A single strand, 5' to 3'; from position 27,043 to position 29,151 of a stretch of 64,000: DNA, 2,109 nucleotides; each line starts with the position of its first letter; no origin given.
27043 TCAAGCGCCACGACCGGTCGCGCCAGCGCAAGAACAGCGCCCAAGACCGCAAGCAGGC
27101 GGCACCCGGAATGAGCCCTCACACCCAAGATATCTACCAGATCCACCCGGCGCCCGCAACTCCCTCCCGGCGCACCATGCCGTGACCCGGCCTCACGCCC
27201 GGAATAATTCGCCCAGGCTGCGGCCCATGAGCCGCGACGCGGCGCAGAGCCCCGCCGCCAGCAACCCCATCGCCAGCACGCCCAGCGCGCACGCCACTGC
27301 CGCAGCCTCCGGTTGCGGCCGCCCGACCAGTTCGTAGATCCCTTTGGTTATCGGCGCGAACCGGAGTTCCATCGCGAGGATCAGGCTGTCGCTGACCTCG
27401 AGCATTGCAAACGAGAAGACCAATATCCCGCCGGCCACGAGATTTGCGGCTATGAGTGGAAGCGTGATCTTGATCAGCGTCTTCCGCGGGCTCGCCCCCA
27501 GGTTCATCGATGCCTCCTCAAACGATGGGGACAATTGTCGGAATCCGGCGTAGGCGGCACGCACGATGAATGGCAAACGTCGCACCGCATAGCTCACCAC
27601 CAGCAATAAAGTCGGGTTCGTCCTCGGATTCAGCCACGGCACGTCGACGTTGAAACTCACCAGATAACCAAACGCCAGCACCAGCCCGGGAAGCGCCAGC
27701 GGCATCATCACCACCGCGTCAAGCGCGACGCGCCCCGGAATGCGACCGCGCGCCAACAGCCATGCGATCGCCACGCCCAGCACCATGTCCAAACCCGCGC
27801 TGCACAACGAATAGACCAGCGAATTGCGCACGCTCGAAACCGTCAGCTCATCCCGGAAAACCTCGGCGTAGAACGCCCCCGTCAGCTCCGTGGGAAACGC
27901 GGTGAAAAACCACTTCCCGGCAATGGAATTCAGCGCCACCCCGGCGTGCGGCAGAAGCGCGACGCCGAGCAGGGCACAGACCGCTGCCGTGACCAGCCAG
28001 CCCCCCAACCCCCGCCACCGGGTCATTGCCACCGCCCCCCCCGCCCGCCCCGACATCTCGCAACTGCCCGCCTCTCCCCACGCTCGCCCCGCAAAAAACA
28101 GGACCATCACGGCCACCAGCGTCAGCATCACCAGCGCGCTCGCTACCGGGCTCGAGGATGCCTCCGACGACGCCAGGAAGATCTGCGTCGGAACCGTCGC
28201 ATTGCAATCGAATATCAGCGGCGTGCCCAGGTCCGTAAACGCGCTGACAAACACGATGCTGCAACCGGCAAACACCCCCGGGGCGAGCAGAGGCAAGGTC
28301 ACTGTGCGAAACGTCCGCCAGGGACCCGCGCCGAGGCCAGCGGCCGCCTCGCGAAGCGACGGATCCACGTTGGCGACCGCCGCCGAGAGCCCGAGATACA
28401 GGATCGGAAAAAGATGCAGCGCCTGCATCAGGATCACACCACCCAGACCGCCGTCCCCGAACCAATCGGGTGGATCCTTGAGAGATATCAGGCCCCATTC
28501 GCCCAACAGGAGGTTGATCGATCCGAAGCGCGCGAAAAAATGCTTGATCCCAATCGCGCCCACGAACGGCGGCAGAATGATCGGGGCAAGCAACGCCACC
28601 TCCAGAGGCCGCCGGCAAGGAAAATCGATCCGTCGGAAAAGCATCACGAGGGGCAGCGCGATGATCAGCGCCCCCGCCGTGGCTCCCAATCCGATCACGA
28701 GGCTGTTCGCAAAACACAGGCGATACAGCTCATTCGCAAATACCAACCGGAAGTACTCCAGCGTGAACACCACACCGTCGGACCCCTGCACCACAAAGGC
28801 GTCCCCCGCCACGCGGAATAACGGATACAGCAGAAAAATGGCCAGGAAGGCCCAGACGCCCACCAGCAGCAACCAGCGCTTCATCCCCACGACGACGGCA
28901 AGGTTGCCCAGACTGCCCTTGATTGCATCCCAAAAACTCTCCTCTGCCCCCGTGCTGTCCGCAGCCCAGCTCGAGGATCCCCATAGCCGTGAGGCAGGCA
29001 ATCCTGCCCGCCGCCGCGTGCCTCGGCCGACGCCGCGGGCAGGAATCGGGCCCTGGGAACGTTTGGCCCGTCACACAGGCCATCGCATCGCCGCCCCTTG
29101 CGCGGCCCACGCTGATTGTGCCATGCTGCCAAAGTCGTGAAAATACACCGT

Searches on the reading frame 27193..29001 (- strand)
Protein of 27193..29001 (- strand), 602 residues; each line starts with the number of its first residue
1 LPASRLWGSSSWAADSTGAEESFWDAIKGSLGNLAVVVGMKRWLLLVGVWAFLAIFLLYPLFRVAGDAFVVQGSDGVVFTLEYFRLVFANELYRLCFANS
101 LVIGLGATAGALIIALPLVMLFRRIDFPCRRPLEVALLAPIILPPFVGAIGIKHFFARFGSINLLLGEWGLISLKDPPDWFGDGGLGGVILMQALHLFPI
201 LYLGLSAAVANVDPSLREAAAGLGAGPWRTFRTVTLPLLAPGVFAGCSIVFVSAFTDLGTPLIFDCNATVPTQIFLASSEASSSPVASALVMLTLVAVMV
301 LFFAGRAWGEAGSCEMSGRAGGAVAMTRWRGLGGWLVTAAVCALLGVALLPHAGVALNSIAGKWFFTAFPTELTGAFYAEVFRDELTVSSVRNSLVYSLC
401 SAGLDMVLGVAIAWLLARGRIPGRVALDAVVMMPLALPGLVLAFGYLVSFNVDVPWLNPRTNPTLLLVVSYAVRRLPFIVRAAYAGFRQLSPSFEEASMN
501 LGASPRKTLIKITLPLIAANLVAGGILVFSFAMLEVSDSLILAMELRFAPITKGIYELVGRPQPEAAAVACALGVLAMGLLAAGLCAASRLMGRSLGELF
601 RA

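Call 10: search_protein_families(library=pfam, proteins=[window:27193-29001:-], max_evalue=0.01)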
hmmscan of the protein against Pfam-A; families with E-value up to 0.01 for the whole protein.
window:27193-29001:- (602 aa): 1 family
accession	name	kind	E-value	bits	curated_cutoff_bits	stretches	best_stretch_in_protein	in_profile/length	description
PF00528.27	BPD_transp_1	-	5.3e-23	82.1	26.4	2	114-303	35-174/184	Binding-protein-dependent transport system inner membrane component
